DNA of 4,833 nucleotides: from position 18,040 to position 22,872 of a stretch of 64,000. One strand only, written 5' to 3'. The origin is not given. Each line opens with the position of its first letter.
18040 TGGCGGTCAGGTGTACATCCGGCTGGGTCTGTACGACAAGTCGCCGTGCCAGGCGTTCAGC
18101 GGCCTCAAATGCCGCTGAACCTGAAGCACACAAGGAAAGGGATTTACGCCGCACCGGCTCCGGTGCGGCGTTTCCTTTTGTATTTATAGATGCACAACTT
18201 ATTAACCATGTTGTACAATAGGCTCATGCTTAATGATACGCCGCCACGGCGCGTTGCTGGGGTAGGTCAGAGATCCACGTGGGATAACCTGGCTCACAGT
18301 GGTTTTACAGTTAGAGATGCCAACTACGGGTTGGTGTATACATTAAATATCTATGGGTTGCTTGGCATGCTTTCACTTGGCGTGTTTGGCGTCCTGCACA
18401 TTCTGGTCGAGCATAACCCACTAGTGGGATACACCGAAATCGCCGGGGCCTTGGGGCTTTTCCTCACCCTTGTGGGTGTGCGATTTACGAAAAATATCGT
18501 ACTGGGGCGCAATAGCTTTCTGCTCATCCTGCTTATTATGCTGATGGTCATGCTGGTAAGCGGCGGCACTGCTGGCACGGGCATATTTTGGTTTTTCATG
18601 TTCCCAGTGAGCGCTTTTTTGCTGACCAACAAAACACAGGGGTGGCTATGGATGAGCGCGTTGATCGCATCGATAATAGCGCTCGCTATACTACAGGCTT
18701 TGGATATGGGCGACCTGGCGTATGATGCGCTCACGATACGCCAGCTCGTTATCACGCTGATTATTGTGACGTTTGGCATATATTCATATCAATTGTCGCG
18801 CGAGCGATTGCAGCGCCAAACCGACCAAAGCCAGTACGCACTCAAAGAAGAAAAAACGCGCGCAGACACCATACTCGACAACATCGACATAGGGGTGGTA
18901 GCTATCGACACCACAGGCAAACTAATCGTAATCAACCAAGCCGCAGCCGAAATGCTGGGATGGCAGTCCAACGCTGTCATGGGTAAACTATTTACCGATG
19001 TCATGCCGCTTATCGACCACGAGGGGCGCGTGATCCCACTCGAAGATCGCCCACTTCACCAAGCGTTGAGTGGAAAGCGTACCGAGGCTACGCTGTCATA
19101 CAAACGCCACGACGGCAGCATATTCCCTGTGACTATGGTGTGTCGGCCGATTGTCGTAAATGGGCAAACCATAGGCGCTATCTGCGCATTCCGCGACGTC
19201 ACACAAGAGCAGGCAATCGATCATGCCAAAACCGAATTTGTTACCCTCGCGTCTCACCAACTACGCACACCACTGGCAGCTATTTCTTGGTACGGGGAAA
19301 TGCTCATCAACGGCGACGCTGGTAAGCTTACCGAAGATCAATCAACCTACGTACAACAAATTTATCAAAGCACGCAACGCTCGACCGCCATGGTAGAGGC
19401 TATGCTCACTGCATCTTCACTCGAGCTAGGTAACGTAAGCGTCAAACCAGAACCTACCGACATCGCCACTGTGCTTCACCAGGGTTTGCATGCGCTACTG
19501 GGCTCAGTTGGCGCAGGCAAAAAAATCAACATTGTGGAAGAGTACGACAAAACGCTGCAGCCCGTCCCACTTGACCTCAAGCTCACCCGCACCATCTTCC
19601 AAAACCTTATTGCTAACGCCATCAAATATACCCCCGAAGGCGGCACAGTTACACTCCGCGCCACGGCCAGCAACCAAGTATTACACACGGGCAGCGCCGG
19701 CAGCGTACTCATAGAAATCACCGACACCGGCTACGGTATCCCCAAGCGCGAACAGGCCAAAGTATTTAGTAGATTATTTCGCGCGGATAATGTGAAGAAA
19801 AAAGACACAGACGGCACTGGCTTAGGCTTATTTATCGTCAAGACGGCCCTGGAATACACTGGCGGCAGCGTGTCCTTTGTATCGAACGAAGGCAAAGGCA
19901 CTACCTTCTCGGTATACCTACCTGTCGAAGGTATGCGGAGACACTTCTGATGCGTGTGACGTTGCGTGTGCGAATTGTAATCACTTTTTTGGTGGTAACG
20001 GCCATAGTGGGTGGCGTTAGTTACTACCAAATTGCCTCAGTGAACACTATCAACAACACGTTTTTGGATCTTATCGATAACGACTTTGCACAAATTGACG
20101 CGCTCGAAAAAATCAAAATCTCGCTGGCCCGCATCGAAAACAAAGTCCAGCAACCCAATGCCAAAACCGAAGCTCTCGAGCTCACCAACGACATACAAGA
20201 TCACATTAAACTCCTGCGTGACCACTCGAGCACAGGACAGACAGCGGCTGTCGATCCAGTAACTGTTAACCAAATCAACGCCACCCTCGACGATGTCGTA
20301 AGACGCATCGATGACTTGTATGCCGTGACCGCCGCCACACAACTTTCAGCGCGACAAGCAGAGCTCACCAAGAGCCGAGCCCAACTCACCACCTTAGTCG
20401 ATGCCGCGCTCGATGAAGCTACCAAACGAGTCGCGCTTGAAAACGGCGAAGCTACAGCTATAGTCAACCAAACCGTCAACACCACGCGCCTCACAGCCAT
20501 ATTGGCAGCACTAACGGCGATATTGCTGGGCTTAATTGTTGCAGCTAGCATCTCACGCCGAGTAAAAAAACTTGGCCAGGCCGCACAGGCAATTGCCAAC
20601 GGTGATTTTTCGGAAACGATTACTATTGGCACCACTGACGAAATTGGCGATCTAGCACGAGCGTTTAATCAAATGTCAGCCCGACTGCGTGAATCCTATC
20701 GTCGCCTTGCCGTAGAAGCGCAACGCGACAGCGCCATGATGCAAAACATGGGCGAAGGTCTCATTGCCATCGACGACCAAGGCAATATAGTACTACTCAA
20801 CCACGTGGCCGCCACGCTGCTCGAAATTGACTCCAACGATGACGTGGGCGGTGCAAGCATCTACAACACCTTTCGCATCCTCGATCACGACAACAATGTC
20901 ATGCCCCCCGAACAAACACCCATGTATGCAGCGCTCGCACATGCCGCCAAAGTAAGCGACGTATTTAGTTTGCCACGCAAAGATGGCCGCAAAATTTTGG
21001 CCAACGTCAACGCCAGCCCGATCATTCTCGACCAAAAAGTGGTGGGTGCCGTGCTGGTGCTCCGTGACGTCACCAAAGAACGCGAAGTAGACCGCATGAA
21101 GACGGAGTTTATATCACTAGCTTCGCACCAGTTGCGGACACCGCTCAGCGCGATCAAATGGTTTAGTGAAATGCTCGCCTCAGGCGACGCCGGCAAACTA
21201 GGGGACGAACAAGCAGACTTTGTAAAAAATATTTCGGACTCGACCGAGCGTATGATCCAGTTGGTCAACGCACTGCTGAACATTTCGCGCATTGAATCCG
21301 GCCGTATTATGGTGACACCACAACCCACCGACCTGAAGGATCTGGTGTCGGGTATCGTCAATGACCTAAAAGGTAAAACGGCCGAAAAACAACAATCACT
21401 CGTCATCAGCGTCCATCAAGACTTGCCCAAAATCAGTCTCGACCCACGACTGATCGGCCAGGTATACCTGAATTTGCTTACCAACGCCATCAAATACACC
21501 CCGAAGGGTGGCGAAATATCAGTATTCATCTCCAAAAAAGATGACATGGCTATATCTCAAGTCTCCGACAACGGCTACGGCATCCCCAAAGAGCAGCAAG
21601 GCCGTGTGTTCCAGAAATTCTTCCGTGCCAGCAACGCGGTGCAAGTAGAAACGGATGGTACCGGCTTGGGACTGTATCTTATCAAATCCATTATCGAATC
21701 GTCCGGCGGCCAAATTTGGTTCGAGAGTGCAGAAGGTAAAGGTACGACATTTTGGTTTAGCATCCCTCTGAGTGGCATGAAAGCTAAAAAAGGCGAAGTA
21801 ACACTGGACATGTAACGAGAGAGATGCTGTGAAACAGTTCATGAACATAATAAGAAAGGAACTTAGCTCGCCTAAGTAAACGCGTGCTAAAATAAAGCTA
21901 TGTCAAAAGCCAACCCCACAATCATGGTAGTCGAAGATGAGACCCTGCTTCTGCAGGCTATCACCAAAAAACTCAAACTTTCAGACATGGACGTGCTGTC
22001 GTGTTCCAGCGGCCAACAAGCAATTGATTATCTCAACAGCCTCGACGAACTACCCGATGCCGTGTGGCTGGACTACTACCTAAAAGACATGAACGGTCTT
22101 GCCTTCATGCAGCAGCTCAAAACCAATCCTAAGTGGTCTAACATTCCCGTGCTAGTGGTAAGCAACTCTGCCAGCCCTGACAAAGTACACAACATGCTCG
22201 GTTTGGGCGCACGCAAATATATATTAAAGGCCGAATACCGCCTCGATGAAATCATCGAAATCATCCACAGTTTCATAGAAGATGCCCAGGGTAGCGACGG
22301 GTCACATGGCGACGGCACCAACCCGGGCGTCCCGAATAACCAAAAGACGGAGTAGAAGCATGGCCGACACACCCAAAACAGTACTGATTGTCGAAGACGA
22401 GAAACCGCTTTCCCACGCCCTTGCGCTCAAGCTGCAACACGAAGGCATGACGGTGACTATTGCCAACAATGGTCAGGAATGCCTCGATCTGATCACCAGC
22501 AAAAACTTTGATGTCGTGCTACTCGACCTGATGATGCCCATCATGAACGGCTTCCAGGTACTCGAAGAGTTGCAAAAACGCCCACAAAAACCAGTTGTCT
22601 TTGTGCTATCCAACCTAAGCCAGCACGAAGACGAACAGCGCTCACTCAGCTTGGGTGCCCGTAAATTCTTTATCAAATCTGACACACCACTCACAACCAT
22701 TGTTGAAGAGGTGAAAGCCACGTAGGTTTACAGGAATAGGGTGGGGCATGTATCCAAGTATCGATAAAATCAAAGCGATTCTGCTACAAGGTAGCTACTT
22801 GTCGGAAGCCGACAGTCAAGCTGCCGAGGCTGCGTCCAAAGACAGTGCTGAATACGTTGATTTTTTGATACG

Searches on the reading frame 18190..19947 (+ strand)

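Call 12: search_protein_families(library=pfam, proteins=[window:18190-19947:+], max_evalue=0.001)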
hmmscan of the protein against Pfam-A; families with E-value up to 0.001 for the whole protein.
window:18190-19947:+ (586 aa): 8 families
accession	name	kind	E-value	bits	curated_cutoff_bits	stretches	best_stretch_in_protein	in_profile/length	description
PF02518.31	HATPase_c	-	8.6e-25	87.8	26.4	1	466-580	6-110/111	Histidine kinase-, DNA gyrase B-, and HSP90-like ATPase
PF00989.32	PAS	-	4.6e-14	52.8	22.6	1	226-337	4-113/113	PAS fold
PF00512.31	HisKA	-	7e-14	52.1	26.9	1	346-413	1-65/66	His Kinase A (phospho-acceptor) domain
PF08448.16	PAS_4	-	6.1e-13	49.4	23.1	1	229-341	1-109/110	PAS fold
PF13426.13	PAS_9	-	8.6e-12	45.7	27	1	236-339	4-103/103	PAS domain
PF13188.13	PAS_8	-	1.4e-06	28.5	21.8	1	227-278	5-57/65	PAS domain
PF12860.13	PAS_7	-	1.5e-06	28.7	27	1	229-341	1-111/115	PAS fold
PF20966.2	MASE6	-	1.8e-05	25.2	27.4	1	60-207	20-166/170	MASE6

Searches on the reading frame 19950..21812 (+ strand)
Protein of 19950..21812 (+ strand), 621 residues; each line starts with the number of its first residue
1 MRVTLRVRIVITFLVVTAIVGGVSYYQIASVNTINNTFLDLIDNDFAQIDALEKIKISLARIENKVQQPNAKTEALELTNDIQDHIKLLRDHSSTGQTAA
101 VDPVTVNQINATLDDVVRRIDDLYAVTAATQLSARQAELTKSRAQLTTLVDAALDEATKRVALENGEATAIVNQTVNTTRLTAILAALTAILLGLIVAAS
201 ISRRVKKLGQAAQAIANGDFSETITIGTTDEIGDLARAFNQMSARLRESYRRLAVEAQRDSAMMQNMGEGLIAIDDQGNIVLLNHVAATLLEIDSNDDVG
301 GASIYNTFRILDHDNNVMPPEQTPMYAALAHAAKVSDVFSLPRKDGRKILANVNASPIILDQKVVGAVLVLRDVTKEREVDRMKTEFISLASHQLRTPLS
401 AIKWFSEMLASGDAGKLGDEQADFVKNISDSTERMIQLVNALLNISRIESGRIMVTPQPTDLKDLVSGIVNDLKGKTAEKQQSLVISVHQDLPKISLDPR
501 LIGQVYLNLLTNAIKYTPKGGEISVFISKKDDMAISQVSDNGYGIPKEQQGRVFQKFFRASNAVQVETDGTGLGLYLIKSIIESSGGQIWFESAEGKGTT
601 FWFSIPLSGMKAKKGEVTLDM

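Call 12: search_protein_families(library=pfam, proteins=[window:19950-21812:+], max_evalue=0.001)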
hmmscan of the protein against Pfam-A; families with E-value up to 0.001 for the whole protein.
window:19950-21812:+ (621 aa): 7 families
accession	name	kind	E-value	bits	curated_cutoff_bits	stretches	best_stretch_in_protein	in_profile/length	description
PF02518.31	HATPase_c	-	1.8e-29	102.9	26.4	1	498-608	2-110/111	Histidine kinase-, DNA gyrase B-, and HSP90-like ATPase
PF00512.31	HisKA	-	3.9e-18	65.7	26.9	1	383-451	1-66/66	His Kinase A (phospho-acceptor) domain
PF00672.30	HAMP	-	4.7e-18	65.7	25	1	197-248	2-53/53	HAMP domain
PF00989.32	PAS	-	6.1e-11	42.8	22.6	1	260-374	3-113/113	PAS fold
PF13426.13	PAS_9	-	9.7e-10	39.1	27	1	272-376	5-103/103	PAS domain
PF08448.16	PAS_4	-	2.3e-05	25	23.1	1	266-379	3-110/110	PAS fold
PF12860.13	PAS_7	-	0.00016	22.2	27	1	265-381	2-114/115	PAS fold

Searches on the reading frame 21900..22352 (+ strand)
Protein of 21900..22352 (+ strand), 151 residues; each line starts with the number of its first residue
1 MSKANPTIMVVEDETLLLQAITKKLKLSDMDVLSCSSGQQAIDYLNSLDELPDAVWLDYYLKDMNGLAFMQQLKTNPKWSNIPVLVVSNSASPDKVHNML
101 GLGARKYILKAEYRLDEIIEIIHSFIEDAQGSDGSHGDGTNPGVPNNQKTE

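Call 12: search_protein_families(library=pfam, proteins=[window:21900-22352:+], max_evalue=0.001)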
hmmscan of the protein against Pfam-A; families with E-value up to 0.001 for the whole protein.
window:21900-22352:+ (151 aa): 2 families
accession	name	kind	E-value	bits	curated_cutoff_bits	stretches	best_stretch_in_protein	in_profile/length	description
PF00072.30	Response_reg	-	3.9e-19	69.3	30.2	1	8-122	1-110/111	Response regulator receiver domain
PF20274.4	cREC_REC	-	0.00022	22.3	27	1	33-101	16-84/88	Cyclic-phosphate processing Receiver domain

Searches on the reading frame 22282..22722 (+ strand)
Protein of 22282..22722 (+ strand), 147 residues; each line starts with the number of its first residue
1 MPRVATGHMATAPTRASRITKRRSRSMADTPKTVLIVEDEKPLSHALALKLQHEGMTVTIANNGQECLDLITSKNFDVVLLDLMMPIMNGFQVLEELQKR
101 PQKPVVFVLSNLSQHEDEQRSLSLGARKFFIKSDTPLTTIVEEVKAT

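Call 12: search_protein_families(library=pfam, proteins=[window:22282-22722:+], max_evalue=0.001)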
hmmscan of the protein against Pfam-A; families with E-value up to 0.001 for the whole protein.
window:22282-22722:+ (147 aa): 1 family
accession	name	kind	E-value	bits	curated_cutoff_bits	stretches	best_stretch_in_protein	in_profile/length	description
PF00072.30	Response_reg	-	8e-23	81.2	30.2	1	34-133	1-100/111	Response regulator receiver domain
